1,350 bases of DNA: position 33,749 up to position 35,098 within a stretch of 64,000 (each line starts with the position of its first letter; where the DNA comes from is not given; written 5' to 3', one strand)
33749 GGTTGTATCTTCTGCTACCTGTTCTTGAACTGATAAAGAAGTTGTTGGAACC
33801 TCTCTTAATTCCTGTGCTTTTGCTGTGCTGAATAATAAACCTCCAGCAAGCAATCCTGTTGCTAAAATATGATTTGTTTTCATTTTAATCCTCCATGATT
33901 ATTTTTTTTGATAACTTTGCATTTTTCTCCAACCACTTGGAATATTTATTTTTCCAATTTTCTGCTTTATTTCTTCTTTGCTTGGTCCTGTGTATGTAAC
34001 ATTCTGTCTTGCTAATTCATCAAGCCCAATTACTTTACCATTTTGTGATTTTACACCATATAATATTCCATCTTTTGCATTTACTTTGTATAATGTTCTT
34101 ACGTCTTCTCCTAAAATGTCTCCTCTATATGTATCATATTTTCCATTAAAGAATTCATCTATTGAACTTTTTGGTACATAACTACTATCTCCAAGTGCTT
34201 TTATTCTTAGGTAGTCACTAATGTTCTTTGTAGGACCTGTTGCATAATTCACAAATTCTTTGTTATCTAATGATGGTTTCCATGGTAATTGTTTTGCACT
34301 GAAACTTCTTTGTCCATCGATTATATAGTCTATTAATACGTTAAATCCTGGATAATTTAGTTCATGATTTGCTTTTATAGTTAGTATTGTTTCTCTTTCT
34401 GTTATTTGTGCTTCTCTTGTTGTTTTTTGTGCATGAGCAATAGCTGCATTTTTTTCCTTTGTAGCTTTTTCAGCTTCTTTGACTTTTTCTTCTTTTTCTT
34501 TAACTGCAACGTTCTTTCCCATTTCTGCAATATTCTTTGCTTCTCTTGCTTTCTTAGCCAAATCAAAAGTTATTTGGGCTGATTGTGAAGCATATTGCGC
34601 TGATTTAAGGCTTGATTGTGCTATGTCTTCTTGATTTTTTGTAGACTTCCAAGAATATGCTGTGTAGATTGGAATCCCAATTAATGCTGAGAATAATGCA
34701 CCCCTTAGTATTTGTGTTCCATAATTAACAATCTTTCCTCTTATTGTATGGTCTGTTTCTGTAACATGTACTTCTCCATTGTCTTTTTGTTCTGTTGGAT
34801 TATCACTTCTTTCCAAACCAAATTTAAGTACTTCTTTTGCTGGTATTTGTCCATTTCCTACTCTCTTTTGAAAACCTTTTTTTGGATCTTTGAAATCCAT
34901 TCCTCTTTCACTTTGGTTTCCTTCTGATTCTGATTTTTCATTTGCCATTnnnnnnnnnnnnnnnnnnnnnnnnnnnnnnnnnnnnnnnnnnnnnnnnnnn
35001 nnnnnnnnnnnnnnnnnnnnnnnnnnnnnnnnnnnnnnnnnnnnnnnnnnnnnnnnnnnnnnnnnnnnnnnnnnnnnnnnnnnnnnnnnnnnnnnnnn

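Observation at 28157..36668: Minus-strand cluster of eight secreted/surface/membrane proteins built around a ParA/MinD-type ATPase: candidate undescribed envelope or host-attachment machine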

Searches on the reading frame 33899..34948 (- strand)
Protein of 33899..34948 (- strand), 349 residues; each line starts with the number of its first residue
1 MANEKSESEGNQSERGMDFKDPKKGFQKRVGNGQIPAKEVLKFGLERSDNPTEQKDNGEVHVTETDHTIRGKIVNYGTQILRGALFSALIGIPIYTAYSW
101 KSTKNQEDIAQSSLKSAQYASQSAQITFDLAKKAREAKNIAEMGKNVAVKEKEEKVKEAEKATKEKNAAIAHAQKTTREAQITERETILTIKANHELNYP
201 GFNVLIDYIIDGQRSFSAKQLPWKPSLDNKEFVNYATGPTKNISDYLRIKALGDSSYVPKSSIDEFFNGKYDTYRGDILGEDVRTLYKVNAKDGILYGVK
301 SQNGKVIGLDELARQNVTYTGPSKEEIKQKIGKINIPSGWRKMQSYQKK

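Call 3: search_protein_families(library=pfam, proteins=[window:33899-34948:-], max_evalue=0.1)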
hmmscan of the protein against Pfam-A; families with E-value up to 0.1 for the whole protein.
window:33899-34948:- (349 aa): 0 families

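Call 4: search_protein_families(library=ncbifam, proteins=[window:33899-34948:-], max_evalue=0.1)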
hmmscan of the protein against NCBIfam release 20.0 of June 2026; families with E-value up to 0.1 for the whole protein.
window:33899-34948:- (349 aa): 1 family
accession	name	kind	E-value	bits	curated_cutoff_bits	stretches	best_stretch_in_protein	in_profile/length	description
NF041422.1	VirB10_subf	subfamily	0.012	15.2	400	1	48-186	31-167/404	VirB10/TraB/TrbI family type IV secretion system protein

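Call 23: search_protein_families(library=phrogs, proteins=[window:33899-34948:-], max_evalue=0.01)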
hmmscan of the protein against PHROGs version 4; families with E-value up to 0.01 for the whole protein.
window:33899-34948:- (349 aa): 1 family
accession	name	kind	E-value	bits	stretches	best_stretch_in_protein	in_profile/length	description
phrog_3793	-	unknown function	0.0057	16.9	0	124-216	100-193/272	-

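Call 24: search_protein_families(library=padloc, proteins=[window:33899-34948:-], max_evalue=0.01)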
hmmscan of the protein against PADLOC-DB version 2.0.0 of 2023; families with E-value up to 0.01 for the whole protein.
window:33899-34948:- (349 aa): 0 families

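Call 26: find_homologous_proteins(query=window:33899-34948:-, max_evalue=0.001)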
Query window:33899-34948:- (349 aa): 5 proteins with E <= 0.001 among 1703 candidates.
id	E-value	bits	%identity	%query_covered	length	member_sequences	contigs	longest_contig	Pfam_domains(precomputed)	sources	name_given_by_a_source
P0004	2.9e-225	765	100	100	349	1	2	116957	-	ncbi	-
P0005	4.1e-144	498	70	100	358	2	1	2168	-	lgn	-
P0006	2.2e-86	308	58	76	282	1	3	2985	-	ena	-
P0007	3.2e-83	298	71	55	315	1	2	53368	-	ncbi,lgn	-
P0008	1.8e-80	289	46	96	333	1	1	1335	-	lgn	-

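Call 27: find_encoding_contigs(protein=P0007, flank=10000)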
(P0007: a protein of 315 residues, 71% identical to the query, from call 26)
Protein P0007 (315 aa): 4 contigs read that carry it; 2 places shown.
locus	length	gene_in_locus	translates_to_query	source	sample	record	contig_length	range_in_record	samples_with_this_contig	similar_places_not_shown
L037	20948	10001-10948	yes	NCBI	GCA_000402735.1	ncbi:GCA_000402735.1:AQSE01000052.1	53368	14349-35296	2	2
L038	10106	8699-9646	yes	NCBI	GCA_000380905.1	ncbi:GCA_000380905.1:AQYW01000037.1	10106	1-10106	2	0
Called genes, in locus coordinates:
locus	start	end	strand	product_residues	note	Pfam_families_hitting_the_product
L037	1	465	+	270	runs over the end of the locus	-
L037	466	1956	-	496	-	-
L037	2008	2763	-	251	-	-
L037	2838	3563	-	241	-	PF03437:BtpA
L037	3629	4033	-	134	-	PF10130:PIN_2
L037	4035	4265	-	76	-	PF26688:RHH_12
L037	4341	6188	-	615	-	PF06733:DEAD_2, PF13307:Helicase_C_2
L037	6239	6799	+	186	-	-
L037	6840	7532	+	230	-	PF11848:DUF3368 (faint)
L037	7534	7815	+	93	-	PF05175:MTS, PF06325:PrmA, PF03602:Cons_hypoth95 (weak), PF13847:Methyltransf_31, PF08241:Methyltransf_11 (weak), PF13649:Methyltransf_25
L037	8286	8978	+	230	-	-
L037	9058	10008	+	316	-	PF10609:ParA, PF13614:AAA_31, PF01656:CbiA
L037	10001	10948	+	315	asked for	-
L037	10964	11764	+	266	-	-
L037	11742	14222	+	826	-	PF05345:He_PIG (faint)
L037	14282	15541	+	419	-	PF23619:Ig_VWA7 (faint), PF10633:NPCBM_assoc (faint), PF11614:FixG_C (faint)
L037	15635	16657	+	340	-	PF07478:Dala_Dala_lig_C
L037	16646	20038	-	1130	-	PF02463:SMC_N, PF13476:AAA_23, PF06470:SMC_hinge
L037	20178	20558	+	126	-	-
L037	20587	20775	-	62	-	-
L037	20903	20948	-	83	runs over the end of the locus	-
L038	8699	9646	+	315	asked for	-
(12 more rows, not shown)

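Call 28: find_encoding_contigs(protein=P0004, flank=10000)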
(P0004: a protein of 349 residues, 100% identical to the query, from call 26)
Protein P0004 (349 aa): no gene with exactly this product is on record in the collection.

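Call 33: search_protein_families(library=pfam, proteins=[L037:9058-10008:+, L037:10001-10948:+, L037:8286-8978:+], max_evalue=0.01)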
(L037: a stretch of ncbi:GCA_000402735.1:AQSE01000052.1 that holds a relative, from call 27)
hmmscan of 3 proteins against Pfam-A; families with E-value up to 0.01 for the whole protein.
L037:9058-10008:+ (316 aa): 4 families
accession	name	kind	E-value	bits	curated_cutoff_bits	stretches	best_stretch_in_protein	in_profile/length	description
PF10609.15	ParA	-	1e-11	45.2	27.1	1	9-59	3-52/246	NUBPL iron-transfer P-loop NTPase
PF01656.29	CbiA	-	3e-09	37.4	25.4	1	12-144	1-86/125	CobQ/CobB/MinD/ParA nucleotide binding domain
PF13614.12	AAA_31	-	5.2e-08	33.5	27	1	10-191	2-159/177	AAA domain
PF09140.17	MipZ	-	0.0013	18.5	20.7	1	12-59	3-49/262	ATPase MipZ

L037:10001-10948:+ (315 aa): 0 families

L037:8286-8978:+ (230 aa): 0 families

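Call 35: find_encoding_contigs(protein=P0006, flank=10000)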
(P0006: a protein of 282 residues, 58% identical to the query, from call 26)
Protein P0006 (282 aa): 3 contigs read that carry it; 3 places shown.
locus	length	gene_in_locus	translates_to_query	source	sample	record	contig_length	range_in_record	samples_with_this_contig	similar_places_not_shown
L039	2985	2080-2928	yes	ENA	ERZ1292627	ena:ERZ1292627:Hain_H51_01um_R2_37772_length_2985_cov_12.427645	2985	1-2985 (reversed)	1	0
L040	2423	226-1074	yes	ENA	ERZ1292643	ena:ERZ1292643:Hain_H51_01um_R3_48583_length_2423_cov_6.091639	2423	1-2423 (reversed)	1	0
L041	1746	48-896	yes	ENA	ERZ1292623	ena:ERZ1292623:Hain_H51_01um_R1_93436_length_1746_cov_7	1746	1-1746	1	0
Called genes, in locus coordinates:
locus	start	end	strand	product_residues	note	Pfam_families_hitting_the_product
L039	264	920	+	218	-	-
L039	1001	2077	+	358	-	PF10609:ParA (weak), PF01656:CbiA (weak)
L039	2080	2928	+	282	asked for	-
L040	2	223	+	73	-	?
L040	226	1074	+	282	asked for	-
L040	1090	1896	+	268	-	-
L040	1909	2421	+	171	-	?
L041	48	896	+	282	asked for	-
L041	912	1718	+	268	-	-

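Call 36: find_encoding_contigs(protein=P0008, flank=10000)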
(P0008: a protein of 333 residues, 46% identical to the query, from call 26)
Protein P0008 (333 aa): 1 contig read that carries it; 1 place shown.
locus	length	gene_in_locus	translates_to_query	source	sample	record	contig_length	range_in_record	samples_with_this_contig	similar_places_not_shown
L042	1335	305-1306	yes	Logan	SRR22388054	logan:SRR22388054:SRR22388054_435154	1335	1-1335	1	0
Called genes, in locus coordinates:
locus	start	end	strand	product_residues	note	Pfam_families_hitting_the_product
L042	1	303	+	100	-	?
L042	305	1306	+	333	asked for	-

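Call 37: find_encoding_contigs(protein=P0005, flank=10000)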
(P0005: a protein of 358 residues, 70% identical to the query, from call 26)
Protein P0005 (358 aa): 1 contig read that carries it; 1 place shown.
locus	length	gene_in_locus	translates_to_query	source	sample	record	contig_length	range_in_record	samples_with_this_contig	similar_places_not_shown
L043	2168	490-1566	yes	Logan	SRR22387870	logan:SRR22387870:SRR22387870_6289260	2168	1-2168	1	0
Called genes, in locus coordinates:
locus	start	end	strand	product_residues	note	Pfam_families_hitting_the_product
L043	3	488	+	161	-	?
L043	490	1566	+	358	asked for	-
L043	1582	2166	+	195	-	?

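Call 56: predict_structure(alignment_id=A3)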
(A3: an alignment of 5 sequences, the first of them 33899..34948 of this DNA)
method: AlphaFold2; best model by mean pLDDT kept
length: 349 residues; sequences in the alignment: 5
mean_pLDDT: 53.3   pTM: 0.31
mean pLDDT of the five models: 53.3, 52.5, 49.3, 48.9, 43.2
residues with pLDDT >= 90: 2; 70-90: 98; 50-70: 56; < 50: 193
segments of 3 or more residues with pLDDT < 50: 1-22, 24-104, 253-322, 332-335, 342-349
pLDDT, mean of each block of 10 residues (from residue 1): 33 38 47 36 30 30 31 38 39 40 49 57 64 72 67 74 79 79 82 81 80 65 86 86 76 45 40 35 36 34 36 37 48 49 43
secondary structure, 60 per line:
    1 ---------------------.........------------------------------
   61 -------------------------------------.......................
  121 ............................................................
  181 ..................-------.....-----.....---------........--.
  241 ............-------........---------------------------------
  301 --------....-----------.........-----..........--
elements in order: H22-30 H98-198 E206-210 E216-220 H230-237 H240-252 H260-267 H309-312 H324-332 H338-347

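Call 57: search_protein_representatives(alignment_id=A3)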
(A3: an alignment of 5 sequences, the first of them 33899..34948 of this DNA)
Query: 5 sequences, 334 profile positions. Proteins with E-value up to 0.001 (for the whole library): 7; up to 1e-10: 5; up to 1e-30: 5. The best 7 are listed.
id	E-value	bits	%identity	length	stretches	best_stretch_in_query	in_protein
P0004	4.6e-177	604.6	-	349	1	3-334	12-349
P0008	4.4e-153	525.8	-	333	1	1-334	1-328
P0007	8.0e-139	478.9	-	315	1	29-334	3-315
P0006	1.6e-128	445.1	-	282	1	65-334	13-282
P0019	2.5e-66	240.6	-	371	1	90-321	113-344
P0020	5.7e-09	52.1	-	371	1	21-278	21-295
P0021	5.0e-04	35.8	-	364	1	9-258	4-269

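Call 59: find_encoding_contigs(protein=P0019, flank=10000)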
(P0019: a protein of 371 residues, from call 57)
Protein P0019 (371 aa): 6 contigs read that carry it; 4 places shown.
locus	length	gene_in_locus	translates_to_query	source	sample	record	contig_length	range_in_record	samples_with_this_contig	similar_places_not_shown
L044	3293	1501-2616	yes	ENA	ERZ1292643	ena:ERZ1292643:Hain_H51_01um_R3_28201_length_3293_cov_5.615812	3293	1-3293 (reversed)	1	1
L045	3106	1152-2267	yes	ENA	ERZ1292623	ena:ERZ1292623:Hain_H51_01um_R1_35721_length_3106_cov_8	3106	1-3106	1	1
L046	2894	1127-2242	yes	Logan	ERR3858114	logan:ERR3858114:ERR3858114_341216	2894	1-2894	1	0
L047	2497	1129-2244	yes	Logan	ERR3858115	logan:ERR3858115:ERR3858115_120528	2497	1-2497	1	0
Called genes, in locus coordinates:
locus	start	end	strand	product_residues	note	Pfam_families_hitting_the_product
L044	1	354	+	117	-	?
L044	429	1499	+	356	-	PF01656:CbiA (weak)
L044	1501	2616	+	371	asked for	-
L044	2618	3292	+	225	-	?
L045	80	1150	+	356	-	PF01656:CbiA (weak)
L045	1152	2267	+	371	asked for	-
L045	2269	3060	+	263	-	-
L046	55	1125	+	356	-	PF01656:CbiA (weak)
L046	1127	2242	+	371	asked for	-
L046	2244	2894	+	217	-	?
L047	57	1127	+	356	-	PF01656:CbiA (weak)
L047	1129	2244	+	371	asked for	-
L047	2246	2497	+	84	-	?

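Call 60: find_encoding_contigs(protein=P0021, flank=10000)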
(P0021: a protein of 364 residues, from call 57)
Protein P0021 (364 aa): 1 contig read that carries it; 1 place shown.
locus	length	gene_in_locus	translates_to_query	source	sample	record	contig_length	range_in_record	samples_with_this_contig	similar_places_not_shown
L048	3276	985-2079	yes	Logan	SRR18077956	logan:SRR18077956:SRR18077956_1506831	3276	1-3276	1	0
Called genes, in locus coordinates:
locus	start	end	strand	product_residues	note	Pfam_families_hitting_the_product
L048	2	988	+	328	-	?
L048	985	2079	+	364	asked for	-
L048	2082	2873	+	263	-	-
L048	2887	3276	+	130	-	?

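Call 61: find_encoding_contigs(protein=P0020, flank=10000)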
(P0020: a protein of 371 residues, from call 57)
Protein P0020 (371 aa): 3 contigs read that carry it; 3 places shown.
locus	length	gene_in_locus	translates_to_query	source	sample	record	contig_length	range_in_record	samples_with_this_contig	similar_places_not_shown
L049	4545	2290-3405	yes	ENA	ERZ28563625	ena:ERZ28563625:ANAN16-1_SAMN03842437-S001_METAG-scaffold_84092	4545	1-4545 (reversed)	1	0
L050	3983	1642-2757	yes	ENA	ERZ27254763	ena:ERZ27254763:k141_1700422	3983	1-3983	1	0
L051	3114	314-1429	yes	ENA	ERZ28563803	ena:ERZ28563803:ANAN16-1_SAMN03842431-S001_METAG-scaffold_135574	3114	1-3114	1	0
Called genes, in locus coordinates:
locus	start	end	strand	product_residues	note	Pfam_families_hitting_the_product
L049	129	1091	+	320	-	PF13412:HTH_24 (faint)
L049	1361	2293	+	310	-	PF01656:CbiA, PF13614:AAA_31 (weak)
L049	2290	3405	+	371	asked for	-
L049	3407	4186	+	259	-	-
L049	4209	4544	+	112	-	?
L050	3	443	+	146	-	?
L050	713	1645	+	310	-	PF01656:CbiA, PF13614:AAA_31 (weak)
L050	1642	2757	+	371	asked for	-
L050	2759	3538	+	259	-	-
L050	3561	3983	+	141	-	?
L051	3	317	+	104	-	?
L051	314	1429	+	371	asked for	-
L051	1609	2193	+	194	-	-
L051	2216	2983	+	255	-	-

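Call 67: find_related_loci(query=A3, collection=viral_contigs, flank=10000)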
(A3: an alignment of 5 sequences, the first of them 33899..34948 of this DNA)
Query A3 (349 aa) in viral_contigs; peptide patterns used: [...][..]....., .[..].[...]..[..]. (x = any residue, [..] = any of these).
171 stretches matched a pattern, but none encodes a relative of the query by tblastn (E <= 1e-3).

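Call 93: search_protein_families(library=ncbifam, proteins=[L037:14282-15541:+], max_evalue=0.001)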
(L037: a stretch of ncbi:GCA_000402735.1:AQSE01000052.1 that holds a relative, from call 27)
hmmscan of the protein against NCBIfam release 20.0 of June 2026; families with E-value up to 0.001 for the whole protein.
L037:14282-15541:+ (419 aa): 1 family
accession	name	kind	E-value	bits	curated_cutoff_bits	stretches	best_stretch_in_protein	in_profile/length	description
NF033506.0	PACE-CTERM-PROT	exception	1e-19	70.7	110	1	26-398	223-623/627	putative S-layer protein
